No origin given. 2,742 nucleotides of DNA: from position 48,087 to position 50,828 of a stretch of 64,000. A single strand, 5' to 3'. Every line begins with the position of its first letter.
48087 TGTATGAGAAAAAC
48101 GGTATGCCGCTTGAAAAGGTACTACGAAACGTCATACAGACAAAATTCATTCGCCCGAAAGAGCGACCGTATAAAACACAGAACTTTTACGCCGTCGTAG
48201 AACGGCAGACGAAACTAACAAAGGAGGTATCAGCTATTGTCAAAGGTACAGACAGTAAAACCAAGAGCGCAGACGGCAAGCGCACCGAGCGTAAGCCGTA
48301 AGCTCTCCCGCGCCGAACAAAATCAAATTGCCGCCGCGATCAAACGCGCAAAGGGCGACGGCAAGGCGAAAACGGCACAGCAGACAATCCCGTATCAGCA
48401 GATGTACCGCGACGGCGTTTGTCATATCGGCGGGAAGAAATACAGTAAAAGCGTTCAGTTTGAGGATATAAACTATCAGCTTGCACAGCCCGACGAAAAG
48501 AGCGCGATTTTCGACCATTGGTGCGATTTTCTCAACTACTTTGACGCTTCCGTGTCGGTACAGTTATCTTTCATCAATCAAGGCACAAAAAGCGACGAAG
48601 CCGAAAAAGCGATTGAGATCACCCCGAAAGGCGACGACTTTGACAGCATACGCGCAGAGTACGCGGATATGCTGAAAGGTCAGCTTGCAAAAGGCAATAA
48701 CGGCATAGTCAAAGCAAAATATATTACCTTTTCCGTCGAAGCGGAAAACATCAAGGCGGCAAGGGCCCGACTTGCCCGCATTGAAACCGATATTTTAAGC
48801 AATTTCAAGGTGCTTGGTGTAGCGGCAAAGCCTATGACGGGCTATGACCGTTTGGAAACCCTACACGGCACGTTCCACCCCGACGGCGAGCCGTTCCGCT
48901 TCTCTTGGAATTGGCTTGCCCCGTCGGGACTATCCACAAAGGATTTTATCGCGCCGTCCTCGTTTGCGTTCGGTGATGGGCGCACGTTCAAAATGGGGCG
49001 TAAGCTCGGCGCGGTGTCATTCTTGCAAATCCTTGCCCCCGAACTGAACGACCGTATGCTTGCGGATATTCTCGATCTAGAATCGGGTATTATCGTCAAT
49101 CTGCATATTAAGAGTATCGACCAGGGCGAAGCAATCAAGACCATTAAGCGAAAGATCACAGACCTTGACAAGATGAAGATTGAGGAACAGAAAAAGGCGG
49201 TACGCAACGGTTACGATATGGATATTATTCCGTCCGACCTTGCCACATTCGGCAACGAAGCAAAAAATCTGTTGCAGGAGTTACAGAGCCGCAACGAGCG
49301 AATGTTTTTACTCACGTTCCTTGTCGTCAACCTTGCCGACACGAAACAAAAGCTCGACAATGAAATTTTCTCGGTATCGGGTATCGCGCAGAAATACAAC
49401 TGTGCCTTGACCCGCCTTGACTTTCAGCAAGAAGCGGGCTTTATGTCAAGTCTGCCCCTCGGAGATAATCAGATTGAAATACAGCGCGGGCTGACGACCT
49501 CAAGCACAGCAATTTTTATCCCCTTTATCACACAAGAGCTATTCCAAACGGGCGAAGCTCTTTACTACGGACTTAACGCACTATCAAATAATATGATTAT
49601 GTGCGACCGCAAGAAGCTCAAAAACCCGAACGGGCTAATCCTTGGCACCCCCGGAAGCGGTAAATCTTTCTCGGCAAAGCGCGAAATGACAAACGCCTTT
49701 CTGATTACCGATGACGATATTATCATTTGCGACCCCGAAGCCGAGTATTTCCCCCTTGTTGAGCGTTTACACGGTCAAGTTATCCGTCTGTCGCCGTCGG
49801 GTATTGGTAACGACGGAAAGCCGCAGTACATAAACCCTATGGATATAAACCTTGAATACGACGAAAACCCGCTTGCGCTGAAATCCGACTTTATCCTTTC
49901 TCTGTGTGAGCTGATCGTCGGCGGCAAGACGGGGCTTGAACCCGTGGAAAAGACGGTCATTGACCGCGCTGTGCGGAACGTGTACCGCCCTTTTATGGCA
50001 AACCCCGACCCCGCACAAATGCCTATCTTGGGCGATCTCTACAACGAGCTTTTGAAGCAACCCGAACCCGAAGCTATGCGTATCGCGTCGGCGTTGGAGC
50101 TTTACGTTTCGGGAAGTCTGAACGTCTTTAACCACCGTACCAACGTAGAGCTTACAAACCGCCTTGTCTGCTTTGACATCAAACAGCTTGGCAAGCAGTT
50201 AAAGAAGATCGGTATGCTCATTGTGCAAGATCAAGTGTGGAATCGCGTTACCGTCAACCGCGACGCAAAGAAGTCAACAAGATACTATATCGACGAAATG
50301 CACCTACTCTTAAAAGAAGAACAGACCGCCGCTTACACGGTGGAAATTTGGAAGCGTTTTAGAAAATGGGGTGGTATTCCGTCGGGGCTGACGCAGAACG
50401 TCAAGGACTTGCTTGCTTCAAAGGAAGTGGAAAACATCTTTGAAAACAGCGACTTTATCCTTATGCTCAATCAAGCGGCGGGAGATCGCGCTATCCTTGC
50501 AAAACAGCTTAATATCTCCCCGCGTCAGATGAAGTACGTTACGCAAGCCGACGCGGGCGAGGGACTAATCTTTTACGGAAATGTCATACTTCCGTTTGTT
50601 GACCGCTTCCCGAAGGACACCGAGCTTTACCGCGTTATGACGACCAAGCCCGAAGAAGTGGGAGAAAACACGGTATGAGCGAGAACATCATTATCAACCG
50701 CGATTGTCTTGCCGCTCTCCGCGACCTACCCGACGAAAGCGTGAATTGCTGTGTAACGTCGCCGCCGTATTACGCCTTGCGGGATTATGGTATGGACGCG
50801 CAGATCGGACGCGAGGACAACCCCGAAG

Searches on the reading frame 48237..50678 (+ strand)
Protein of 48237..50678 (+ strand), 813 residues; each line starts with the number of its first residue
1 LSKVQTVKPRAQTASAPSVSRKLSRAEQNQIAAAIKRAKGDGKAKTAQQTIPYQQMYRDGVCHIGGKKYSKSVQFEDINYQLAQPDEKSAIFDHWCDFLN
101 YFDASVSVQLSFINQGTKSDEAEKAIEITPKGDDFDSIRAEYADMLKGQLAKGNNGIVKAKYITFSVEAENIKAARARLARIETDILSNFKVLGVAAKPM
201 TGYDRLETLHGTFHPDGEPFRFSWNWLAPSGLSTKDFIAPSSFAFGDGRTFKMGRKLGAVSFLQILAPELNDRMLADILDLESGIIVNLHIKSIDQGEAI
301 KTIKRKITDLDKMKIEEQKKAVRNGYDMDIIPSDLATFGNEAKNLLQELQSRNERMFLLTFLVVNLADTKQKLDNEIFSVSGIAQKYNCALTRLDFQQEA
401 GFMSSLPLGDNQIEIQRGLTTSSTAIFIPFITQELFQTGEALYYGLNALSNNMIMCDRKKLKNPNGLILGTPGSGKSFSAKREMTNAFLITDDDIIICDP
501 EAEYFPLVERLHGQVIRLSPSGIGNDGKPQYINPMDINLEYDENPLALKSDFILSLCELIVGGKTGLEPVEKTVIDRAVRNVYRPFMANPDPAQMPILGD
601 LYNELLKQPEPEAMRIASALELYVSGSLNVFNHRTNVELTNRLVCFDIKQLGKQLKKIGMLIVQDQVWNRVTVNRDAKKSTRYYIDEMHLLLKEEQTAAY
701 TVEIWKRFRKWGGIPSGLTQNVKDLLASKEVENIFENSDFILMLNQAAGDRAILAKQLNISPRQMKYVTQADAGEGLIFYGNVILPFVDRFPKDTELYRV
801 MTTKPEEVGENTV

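Call 85: search_protein_families(library=pfam, proteins=[window:48237-50678:+], max_evalue=0.00001)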
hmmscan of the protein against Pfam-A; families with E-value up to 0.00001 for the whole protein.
window:48237-50678:+ (813 aa): 1 family
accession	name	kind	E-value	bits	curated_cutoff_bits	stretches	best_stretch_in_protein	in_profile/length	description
PF19044.6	P-loop_TraG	-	9.3e-11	41.4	25.8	1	458-747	24-319/413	TraG P-loop domain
